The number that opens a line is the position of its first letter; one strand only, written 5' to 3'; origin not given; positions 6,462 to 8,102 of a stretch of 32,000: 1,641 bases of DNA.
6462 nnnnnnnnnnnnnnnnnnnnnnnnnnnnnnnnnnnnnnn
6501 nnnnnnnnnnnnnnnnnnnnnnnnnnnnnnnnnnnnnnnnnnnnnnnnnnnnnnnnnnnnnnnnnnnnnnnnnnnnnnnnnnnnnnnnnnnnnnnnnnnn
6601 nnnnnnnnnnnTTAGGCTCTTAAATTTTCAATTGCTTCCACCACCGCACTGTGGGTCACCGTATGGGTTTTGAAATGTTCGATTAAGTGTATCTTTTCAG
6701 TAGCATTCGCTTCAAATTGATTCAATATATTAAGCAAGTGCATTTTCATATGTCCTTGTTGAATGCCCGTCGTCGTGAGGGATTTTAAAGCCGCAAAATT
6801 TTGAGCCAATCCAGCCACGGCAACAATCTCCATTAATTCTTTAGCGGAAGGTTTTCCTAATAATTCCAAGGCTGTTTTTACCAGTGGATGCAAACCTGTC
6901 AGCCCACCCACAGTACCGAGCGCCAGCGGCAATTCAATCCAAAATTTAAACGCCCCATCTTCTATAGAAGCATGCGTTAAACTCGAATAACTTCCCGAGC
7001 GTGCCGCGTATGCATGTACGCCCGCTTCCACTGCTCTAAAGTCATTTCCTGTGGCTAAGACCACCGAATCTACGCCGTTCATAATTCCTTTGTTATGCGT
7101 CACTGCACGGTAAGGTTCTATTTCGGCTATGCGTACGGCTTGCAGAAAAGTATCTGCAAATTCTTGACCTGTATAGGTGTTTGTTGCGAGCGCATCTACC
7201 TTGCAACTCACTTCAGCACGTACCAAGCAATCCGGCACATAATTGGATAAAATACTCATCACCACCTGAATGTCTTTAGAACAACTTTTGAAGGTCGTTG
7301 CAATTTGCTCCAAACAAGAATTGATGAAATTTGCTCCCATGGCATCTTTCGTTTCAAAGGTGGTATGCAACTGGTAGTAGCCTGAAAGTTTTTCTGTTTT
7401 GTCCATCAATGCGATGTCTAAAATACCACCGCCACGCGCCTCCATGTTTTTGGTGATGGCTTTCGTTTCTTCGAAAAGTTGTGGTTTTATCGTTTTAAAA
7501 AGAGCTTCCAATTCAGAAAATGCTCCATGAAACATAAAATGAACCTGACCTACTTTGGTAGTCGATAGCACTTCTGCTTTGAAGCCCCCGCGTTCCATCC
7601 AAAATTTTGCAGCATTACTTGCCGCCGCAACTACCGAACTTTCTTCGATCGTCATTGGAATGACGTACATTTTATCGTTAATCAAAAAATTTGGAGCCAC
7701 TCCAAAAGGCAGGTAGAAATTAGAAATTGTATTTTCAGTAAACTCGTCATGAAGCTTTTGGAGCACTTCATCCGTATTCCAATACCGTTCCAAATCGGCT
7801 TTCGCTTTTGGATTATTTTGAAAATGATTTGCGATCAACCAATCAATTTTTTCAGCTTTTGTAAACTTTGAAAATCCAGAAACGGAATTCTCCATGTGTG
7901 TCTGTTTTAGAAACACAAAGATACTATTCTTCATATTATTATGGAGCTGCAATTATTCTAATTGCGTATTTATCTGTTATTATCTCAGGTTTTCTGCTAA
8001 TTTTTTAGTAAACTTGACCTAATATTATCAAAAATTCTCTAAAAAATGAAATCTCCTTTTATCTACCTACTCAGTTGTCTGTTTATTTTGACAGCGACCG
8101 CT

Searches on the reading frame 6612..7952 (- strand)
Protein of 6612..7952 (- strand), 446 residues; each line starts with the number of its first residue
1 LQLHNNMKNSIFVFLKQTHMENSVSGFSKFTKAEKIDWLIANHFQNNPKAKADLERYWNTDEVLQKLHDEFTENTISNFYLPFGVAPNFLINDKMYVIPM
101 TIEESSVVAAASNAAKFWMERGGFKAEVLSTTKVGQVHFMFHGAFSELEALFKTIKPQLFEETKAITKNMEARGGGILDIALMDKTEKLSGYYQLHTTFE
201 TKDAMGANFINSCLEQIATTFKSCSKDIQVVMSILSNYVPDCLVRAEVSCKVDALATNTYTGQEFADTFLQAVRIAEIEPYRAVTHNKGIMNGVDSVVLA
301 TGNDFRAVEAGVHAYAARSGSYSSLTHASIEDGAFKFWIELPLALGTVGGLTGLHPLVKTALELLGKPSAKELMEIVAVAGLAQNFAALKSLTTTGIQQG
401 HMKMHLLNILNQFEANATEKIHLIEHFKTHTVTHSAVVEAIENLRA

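Call 5: search_protein_families(library=pfam, proteins=[window:6612-7952:-], max_evalue=0.01)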
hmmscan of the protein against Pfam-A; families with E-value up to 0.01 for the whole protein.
window:6612-7952:- (446 aa): 1 family
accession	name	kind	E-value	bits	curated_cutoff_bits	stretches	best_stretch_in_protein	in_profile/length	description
PF00368.23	HMG-CoA_red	-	2.5e-96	323.4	27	1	51-405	14-367/368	Hydroxymethylglutaryl-coenzyme A reductase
